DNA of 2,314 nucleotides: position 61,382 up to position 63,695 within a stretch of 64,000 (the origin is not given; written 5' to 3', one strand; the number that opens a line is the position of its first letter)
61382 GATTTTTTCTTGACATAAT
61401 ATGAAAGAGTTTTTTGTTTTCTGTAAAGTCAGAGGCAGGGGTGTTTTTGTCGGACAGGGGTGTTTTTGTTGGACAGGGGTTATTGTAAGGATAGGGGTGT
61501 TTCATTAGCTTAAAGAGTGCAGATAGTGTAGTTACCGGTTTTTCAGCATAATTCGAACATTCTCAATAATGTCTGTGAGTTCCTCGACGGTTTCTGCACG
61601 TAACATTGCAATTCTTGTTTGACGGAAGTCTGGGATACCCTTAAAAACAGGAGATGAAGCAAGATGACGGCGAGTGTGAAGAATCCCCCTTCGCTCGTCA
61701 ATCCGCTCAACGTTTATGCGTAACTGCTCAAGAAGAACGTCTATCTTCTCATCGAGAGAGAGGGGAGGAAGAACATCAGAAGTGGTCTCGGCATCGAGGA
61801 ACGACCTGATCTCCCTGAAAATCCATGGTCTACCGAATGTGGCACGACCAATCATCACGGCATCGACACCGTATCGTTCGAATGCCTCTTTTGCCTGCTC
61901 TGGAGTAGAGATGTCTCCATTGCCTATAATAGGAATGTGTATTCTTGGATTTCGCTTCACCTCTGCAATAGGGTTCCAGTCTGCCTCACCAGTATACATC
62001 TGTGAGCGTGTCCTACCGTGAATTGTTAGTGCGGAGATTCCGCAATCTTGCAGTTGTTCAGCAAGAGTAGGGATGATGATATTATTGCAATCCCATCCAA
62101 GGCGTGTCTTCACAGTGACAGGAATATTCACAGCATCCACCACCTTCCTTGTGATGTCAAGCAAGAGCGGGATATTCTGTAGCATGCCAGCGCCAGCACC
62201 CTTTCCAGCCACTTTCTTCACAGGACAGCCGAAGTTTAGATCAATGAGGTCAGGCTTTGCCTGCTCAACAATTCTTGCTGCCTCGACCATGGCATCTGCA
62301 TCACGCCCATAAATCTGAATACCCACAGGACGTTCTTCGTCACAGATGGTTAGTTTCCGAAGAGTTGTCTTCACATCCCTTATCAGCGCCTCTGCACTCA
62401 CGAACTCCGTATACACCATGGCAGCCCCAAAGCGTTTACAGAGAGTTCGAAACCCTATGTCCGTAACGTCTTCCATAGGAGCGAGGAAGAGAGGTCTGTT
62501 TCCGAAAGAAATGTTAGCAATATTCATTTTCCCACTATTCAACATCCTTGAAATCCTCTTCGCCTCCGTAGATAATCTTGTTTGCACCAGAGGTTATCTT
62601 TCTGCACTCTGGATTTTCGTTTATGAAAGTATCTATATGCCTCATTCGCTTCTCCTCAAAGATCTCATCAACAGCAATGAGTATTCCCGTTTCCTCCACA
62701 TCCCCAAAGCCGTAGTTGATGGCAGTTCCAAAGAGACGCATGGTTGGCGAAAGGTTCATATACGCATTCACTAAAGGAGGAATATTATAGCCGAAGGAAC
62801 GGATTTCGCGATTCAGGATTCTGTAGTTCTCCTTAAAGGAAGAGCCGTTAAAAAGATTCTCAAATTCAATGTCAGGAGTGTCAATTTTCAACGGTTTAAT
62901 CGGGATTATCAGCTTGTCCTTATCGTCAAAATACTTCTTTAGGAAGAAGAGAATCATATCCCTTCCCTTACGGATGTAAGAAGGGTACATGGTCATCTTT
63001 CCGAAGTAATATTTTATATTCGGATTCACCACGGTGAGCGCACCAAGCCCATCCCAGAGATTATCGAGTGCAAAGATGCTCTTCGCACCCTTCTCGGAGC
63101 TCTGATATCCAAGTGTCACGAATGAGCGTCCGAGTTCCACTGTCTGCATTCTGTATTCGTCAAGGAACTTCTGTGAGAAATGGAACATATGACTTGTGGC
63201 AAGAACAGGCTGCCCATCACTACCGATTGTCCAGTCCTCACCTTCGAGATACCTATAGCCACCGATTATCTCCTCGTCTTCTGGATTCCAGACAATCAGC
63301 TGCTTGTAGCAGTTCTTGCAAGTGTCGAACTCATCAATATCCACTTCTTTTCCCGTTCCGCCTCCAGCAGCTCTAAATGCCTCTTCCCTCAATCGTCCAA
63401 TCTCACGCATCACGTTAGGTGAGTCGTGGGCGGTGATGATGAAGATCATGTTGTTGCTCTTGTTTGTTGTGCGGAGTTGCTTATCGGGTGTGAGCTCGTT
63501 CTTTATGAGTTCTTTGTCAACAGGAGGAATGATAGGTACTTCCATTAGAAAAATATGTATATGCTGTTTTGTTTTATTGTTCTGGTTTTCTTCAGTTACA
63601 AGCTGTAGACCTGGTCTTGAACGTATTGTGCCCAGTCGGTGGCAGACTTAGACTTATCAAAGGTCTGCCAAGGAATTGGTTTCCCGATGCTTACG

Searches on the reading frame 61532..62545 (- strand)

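Call 24: search_protein_families(library=pfam, proteins=[window:61532-62545:-], max_evalue=0.00001)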
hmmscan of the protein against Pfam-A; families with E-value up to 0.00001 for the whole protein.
window:61532-62545:- (337 aa): 2 families
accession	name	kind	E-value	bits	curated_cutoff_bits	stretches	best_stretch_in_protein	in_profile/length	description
PF01207.24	Dus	-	2.8e-82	276.8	20.4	1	21-310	2-288/311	Dihydrouridine synthase (Dus)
PF01180.27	DHO_dh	-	1.8e-06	27.8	27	0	193-250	230-287/291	Dihydroorotate dehydrogenase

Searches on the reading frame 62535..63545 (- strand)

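Call 24: search_protein_families(library=pfam, proteins=[window:62535-63545:-], max_evalue=0.00001)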
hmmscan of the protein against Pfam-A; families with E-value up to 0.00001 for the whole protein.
window:62535-63545:- (336 aa): 1 family
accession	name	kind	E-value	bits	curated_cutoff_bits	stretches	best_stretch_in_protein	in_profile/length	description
PF13444.12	Acetyltransf_5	-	9.9e-13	49.1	22.4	1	52-150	1-94/102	Acetyltransferase (GNAT) domain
